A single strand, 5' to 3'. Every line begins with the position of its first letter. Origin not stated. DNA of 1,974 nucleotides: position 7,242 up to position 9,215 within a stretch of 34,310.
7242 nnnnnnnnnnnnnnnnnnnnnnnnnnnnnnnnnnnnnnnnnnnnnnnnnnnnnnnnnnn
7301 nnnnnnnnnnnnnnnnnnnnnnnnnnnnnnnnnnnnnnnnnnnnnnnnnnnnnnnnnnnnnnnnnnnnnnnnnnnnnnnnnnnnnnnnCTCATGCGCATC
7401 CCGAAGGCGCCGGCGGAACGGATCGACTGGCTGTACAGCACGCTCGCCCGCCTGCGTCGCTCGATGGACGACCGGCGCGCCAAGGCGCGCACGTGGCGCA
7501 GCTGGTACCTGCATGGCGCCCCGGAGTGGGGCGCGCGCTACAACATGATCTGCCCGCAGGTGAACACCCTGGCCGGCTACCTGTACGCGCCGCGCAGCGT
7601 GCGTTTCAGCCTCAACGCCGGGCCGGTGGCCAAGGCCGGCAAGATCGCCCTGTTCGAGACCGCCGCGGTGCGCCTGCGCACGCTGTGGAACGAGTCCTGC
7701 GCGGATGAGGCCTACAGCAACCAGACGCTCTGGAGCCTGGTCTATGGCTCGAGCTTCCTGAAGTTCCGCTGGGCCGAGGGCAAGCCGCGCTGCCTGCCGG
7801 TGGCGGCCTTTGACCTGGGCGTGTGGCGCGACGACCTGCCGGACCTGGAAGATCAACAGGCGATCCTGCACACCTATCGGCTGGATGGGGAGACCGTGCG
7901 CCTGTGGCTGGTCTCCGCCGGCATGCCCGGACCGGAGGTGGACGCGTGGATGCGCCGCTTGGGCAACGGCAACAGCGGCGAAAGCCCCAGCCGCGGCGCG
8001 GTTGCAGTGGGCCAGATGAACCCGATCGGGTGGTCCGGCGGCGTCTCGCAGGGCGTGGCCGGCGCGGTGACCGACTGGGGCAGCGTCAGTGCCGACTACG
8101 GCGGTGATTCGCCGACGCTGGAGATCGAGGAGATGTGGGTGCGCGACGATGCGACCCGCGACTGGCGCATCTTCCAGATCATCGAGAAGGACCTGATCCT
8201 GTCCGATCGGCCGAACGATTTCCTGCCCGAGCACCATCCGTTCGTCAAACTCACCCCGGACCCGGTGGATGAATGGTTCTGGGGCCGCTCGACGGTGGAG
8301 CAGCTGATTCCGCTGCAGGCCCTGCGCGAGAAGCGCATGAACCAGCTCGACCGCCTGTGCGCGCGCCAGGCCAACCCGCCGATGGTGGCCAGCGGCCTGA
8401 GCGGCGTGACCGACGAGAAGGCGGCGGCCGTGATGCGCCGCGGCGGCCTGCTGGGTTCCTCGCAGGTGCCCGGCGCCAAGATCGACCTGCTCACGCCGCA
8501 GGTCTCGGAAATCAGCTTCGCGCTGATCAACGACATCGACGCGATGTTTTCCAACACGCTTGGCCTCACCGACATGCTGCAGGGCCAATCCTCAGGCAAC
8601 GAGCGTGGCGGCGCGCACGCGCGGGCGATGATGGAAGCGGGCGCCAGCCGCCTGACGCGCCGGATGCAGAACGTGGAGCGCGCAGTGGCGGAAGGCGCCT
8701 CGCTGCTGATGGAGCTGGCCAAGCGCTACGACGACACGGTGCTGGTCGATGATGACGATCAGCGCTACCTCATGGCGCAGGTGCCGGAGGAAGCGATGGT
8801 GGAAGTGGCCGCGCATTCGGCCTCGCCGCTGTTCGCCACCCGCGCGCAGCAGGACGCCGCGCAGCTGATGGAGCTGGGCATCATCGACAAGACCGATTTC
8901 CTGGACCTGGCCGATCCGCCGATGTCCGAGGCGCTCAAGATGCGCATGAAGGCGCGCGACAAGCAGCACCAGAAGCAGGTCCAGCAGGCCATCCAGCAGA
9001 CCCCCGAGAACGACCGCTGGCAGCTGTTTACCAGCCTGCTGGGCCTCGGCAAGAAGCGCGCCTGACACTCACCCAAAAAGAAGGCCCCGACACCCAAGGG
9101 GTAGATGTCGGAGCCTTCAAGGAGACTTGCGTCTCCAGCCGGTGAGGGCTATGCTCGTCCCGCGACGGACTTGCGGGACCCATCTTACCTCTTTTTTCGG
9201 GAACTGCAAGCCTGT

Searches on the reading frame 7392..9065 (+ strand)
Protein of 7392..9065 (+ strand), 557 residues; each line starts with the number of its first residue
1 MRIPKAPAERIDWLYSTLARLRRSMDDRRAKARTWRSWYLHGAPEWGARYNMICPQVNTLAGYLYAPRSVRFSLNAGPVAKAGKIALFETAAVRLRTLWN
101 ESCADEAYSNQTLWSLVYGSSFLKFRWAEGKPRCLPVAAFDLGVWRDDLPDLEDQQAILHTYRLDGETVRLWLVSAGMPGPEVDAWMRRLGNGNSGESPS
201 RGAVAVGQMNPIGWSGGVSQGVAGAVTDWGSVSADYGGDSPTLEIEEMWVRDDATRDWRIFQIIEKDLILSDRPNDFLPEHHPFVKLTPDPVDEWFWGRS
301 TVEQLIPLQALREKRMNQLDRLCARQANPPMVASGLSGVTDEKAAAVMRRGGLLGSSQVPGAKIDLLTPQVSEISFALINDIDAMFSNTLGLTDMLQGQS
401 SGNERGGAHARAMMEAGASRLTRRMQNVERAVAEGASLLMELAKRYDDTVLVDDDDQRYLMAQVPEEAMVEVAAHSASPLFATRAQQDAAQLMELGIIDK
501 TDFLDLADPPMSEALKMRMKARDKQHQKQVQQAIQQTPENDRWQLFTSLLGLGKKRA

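Call 9: search_protein_families(library=phrogs, proteins=[window:7392-9065:+], max_evalue=0.01)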
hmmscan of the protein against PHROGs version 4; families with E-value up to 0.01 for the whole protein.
window:7392-9065:+ (557 aa): 2 families
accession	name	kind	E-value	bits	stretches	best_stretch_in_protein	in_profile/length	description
phrog_1216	-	head and packaging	2.8e-08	33.8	1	261-441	321-507/714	portal protein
phrog_332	-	connector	0.0001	21.8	1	280-432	258-414/560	head-tail adaptor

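Call 10: search_protein_families(library=pfam, proteins=[window:7392-9065:+], max_evalue=0.01)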
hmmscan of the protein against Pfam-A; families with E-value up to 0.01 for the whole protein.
window:7392-9065:+ (557 aa): 1 family
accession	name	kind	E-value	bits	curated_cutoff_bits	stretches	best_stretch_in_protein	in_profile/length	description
PF23899.1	SU10_portal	-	3.2e-11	42.8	30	1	242-437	273-464/593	Phage SU10 portal protein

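Call 11: find_related_loci(query=window:7392-9065:+, collection=viral_contigs, flank=6000)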
Query window:7392-9065:+ (557 aa) in viral_contigs; peptide patterns used: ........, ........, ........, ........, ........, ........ (x = any residue, [..] = any of these).
10 stretches matched a pattern; 2 encode a relative of the query (tblastn E <= 1e-3); 2 distinct loci.
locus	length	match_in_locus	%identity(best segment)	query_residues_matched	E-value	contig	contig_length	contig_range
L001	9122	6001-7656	84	1-553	0e+0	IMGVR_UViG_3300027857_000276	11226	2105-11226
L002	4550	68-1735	80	1-557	0e+0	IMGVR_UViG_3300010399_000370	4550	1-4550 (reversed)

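Call 12: find_related_loci(query=window:7392-9065:+, collection=genome_contigs, flank=6000)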
Query window:7392-9065:+ (557 aa) in genome_contigs; peptide patterns used: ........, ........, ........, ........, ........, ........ (x = any residue, [..] = any of these).
34 stretches matched a pattern; 3 encode a relative of the query (tblastn E <= 1e-3); 3 distinct loci.
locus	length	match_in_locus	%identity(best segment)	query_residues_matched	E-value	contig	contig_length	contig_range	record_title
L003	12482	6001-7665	80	1-556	0e+0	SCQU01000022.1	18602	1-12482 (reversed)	MAG: Rhodanobacteraceae bacterium isolate FW021_bin.35 FW021_bin.35-44019, whole genome shotgun sequence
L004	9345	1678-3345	79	1-557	0e+0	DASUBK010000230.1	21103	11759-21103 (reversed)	MAG TPA_asm: Terriglobales bacterium isolate SMAG_U2519 k141_864077, whole genome shotgun sequence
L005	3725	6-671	79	334-557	1e-112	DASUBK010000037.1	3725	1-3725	MAG TPA_asm: Terriglobales bacterium isolate SMAG_U2519 k141_1172969, whole genome shotgun sequence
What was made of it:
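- Closest known: sX13 and other sRNAs with C-rich loops. Same: One relative was binned with a Rhodanobacteraceae MAG (call 12).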

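Call 18: find_homologous_proteins(query=window:7392-9065:+, max_evalue=1e-20)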
Query window:7392-9065:+ (557 aa): 27 proteins with E <= 1e-20 among 8000 candidates.
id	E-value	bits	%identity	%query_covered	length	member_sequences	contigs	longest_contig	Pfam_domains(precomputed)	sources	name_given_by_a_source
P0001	0.0e+0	1270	100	100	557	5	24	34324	PF23899.2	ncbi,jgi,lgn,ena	jgi:hypothetical protein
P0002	0.0e+0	1117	86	100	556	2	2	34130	PF23899.2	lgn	-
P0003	0.0e+0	1103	84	100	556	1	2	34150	PF23899.2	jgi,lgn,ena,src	-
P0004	0.0e+0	1043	81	100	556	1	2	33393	PF23899.2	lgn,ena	-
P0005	0.0e+0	1034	80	100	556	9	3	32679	PF23899.2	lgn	-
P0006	0.0e+0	1032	80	100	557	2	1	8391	PF23899.2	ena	-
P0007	0.0e+0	1031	80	100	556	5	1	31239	PF23899.2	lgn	-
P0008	0.0e+0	1030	80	100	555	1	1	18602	PF23899.2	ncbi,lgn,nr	ncbi:MAG: hypothetical protein EPN38_09300 [Rhodanobacteraceae bacterium]|nr:MAG: hypothetical prote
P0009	0.0e+0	1027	80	100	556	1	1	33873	PF23899.2,PF16510.13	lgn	-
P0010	0.0e+0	1022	79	100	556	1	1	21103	PF23899.2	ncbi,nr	ncbi:MAG TPA: hypothetical protein VFU76_07895 [Terriglobales bacterium]|nr:hypothetical protein [Te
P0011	0.0e+0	1017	79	100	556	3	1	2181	PF23899.2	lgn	-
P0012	1.6e-298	1009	78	100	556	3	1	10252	PF23899.2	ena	-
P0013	3.2e-291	985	77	100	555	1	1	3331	PF23899.2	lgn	-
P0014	2.1e-278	942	73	100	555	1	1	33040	PF23899.2,PF16510.13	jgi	jgi:hypothetical protein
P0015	5.7e-277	938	73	100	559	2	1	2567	PF23899.2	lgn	-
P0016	3.6e-274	928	73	98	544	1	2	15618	PF23899.2,PF16510.13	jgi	jgi:hypothetical protein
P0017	1.1e-273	927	72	99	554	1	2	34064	PF23899.2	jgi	jgi:hypothetical protein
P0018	2.7e-265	899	71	100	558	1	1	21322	PF23899.2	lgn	-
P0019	6.6e-225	766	62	99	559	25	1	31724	PF23899.2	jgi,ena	-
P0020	9.3e-225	765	61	100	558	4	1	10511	PF23899.2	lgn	-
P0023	4.3e-143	496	45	100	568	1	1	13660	PF23899.2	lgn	-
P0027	7.9e-133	462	40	100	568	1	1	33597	PF23899.2,PF16510.13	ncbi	ncbi:MAG: portal protein [Gammaproteobacteria bacterium]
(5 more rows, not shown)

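Call 19: find_encoding_contigs(protein=P0002, flank=4000, max_places=1)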
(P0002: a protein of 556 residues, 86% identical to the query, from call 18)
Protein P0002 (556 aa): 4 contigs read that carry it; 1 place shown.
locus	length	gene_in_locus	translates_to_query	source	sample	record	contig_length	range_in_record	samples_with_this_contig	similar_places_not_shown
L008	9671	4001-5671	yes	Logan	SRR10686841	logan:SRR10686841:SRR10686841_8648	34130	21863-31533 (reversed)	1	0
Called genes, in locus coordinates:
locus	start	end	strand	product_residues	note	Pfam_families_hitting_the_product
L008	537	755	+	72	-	-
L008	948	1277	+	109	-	-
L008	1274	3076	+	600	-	-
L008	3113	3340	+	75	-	-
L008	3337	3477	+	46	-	-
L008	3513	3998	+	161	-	-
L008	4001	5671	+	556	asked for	PF23899:SU10_portal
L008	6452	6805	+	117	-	-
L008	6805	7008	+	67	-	-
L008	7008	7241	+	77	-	-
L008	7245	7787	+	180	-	-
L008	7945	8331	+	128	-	PF13392:HNH_3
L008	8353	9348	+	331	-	-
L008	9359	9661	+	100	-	-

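Call 20: find_encoding_contigs(protein=P0014, flank=4000, max_places=1)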
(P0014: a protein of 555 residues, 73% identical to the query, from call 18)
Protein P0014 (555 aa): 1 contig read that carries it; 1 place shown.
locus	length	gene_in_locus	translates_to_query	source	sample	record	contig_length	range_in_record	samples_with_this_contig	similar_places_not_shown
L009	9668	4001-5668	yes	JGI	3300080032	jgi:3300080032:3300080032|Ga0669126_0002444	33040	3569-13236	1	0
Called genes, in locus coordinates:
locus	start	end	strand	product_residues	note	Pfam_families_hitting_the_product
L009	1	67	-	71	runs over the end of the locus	-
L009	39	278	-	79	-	-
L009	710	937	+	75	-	-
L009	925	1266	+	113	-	-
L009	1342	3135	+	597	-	-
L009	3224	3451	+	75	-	-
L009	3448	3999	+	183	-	-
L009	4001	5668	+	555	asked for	PF23899:SU10_portal, PF16510:P22_portal (weak)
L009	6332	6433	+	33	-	-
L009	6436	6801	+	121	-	-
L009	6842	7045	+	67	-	-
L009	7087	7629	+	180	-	-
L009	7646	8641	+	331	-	-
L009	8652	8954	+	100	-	-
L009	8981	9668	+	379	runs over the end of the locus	-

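Call 21: find_encoding_contigs(protein=P0019, flank=4000, max_places=1)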
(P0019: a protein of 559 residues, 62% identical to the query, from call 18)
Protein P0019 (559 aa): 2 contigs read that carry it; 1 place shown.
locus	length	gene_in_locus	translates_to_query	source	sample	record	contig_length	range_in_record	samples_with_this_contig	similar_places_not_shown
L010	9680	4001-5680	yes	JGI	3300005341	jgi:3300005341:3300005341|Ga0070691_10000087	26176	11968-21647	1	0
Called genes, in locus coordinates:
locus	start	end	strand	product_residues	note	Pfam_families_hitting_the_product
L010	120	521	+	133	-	-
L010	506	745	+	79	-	PF18974:DUF5710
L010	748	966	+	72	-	-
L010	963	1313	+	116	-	-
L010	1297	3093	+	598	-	-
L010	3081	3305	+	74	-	-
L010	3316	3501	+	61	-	-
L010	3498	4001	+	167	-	-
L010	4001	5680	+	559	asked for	PF23899:SU10_portal (weak)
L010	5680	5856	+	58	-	-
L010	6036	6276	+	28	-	-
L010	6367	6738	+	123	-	-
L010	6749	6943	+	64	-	-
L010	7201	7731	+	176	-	-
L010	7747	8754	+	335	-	-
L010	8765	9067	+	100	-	-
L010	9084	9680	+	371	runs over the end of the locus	PF24175:SU10_adaptor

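Call 22: find_encoding_contigs(protein=P0027, flank=4000, max_places=1)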
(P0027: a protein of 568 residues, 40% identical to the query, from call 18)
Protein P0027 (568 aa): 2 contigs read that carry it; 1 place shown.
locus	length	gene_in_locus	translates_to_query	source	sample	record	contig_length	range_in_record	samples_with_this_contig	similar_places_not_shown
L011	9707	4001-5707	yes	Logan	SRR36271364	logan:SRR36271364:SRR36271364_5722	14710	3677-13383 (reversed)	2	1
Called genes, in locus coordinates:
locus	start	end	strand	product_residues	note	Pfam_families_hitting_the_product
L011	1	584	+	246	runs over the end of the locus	-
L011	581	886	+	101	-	-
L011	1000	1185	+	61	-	-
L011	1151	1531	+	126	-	-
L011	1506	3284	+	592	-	-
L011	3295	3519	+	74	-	-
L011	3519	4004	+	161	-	-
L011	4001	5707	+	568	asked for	PF16510:P22_portal (faint), PF23899:SU10_portal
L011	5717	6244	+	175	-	-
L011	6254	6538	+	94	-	-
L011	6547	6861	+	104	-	-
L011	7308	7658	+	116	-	-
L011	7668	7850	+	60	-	-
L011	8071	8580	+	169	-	-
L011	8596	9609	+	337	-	-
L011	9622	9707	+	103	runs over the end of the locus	-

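Call 23: find_encoding_contigs(protein=P0017, flank=4000, max_places=1)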
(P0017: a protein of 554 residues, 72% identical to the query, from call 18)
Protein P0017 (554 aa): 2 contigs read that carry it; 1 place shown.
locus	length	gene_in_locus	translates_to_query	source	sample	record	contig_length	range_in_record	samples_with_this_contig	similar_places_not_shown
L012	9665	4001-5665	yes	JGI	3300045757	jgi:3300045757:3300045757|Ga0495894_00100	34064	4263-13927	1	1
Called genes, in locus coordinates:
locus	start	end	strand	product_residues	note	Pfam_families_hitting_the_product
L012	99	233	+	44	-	-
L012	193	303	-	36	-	-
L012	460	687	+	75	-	-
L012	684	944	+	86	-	-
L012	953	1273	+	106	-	-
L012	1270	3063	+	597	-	-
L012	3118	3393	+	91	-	-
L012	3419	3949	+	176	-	-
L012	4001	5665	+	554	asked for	PF23899:SU10_portal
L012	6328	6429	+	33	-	-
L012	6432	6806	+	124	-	-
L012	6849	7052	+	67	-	-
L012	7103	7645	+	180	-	-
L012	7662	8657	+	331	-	-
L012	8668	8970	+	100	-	-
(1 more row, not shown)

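Call 24: find_encoding_contigs(protein=P0018, flank=4000, max_places=1)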
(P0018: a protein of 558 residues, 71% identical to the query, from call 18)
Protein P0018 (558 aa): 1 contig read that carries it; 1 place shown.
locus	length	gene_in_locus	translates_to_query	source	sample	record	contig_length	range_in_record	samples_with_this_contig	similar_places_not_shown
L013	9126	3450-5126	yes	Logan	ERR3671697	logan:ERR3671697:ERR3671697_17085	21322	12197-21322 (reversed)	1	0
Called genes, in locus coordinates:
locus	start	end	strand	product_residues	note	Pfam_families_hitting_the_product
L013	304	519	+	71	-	-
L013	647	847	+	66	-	-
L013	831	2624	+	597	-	-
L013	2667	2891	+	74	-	-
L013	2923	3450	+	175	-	-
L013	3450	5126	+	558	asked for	PF23899:SU10_portal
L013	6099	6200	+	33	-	-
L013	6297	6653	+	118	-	-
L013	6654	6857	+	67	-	-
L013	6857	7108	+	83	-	-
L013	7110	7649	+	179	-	-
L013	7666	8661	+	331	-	-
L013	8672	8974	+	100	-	-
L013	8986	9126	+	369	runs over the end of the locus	-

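Call 25: find_encoding_contigs(protein=P0020, flank=4000, max_places=1)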
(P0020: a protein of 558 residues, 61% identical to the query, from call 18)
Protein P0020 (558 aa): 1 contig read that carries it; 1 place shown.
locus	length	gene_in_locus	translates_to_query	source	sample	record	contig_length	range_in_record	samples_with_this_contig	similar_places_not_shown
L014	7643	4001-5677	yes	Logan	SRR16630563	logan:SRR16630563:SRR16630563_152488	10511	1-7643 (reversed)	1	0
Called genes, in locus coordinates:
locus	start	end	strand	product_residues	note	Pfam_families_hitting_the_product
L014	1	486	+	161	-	PF05732:RepL (weak), PF12802:MarR_2 (weak), PF13545:HTH_Crp_2 (weak), PF13730:HTH_36 (weak), PF13412:HTH_24 (weak)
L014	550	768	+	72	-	-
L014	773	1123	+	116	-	-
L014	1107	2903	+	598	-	-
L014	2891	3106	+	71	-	-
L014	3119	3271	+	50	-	-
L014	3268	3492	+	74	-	-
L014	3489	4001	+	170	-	-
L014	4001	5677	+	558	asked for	PF23899:SU10_portal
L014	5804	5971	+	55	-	-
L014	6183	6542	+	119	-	-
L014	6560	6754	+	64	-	-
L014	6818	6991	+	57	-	-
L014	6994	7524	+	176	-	-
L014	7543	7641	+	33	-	?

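Call 26: find_encoding_contigs(protein=P0023, flank=4000, max_places=1)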
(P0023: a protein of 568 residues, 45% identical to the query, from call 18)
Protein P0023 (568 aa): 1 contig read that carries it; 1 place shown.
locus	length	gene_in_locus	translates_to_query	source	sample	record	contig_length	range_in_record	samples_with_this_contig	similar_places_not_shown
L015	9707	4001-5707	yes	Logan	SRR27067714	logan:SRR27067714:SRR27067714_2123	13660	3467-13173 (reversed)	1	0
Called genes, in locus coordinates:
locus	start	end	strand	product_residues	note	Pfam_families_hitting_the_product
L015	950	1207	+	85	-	-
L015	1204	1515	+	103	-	-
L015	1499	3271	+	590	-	-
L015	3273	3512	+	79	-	-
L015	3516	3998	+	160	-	-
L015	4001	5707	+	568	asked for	PF23899:SU10_portal (weak)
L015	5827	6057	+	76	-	-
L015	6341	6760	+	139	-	-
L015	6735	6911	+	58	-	-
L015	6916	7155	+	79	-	-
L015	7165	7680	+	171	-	-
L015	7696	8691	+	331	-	-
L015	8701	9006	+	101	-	-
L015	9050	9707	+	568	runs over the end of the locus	PF24175:SU10_adaptor (weak)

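Call 27: find_encoding_contigs(protein=P0009, flank=4000, max_places=1)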
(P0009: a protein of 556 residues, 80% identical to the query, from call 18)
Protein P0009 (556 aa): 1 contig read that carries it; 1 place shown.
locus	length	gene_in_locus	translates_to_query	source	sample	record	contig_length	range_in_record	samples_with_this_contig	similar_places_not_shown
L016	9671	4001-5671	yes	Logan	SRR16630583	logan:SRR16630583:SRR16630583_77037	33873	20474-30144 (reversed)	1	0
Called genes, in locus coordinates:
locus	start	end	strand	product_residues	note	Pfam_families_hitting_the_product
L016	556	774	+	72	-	-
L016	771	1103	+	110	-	-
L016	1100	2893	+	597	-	-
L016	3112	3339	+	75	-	-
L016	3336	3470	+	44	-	-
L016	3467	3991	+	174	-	-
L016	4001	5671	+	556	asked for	PF23899:SU10_portal, PF16510:P22_portal (faint)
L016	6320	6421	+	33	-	-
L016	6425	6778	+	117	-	-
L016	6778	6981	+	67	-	-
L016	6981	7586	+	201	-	-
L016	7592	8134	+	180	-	-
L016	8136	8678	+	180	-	PF13392:HNH_3 (weak)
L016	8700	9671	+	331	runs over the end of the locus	-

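Call 28: find_encoding_contigs(protein=P0005, flank=4000, max_places=1)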
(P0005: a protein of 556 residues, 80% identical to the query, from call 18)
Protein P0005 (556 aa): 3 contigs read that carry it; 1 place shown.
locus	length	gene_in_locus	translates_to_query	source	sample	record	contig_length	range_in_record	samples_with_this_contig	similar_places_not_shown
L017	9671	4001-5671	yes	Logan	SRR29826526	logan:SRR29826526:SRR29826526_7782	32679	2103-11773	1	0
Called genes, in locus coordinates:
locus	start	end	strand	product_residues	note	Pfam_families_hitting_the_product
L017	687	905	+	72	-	-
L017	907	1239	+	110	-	-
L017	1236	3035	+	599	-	-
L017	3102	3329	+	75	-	-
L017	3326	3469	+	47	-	-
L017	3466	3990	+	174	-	-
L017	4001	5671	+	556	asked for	PF23899:SU10_portal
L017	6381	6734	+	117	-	-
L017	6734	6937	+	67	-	-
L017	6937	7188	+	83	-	-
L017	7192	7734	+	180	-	-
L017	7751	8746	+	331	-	-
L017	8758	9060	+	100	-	-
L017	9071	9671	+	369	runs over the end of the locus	-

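Call 49: find_encoding_contigs(protein=P0012, flank=3000, max_places=1)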
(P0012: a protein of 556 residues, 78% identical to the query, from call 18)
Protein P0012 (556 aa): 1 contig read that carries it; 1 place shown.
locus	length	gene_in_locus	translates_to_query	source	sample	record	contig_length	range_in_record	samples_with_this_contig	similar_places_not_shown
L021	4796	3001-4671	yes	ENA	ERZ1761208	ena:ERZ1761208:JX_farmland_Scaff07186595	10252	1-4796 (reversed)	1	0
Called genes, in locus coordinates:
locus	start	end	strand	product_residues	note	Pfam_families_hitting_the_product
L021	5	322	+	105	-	-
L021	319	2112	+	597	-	-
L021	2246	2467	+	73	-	-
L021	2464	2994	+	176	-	-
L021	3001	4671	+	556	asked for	PF23899:SU10_portal (weak)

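Call 50: find_encoding_contigs(protein=P0016, flank=3000, max_places=1)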
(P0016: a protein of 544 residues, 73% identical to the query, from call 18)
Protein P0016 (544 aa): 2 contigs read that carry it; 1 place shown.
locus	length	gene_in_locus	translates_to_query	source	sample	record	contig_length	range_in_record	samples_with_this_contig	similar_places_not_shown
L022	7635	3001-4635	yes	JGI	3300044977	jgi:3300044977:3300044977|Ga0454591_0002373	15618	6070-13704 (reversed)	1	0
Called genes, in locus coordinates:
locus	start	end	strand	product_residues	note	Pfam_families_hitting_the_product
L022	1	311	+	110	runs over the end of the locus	-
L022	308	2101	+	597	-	-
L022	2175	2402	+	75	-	-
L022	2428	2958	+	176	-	-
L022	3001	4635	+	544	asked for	PF16510:P22_portal (faint), PF23899:SU10_portal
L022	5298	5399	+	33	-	-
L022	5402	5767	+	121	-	-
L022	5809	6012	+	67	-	-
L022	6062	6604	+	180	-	-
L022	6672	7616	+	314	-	-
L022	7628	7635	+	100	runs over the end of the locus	-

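Call 57: search_protein_families(library=pfam, proteins=[L013:5053-5766:-, L010:5680-5856:+, L015:5827-6057:+, L011:5717-6244:+, L011:6254-6538:+, L011:6547-6861:+], max_evalue=0.01)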
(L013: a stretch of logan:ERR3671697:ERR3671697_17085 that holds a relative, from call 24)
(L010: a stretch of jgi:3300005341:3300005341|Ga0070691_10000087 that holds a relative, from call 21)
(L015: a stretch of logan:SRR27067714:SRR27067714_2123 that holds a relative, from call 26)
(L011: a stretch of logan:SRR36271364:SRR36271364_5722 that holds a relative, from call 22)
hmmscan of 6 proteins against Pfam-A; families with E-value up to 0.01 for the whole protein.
L013:5053-5766:- (237 aa): 1 family
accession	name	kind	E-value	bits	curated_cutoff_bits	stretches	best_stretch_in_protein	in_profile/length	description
PF13730.12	HTH_36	-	3e-07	30.6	25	1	68-115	7-53/55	Helix-turn-helix domain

L010:5680-5856:+ (58 aa): 0 families

L015:5827-6057:+ (76 aa): 0 families

L011:5717-6244:+ (175 aa): 0 families

L011:6254-6538:+ (94 aa): 0 families

L011:6547-6861:+ (104 aa): 1 family
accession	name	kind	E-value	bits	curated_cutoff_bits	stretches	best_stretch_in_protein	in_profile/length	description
PF00669.25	Flagellin_N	-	0.0011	19.5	26.6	1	52-103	75-126/139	Bacterial flagellin N-terminal helical region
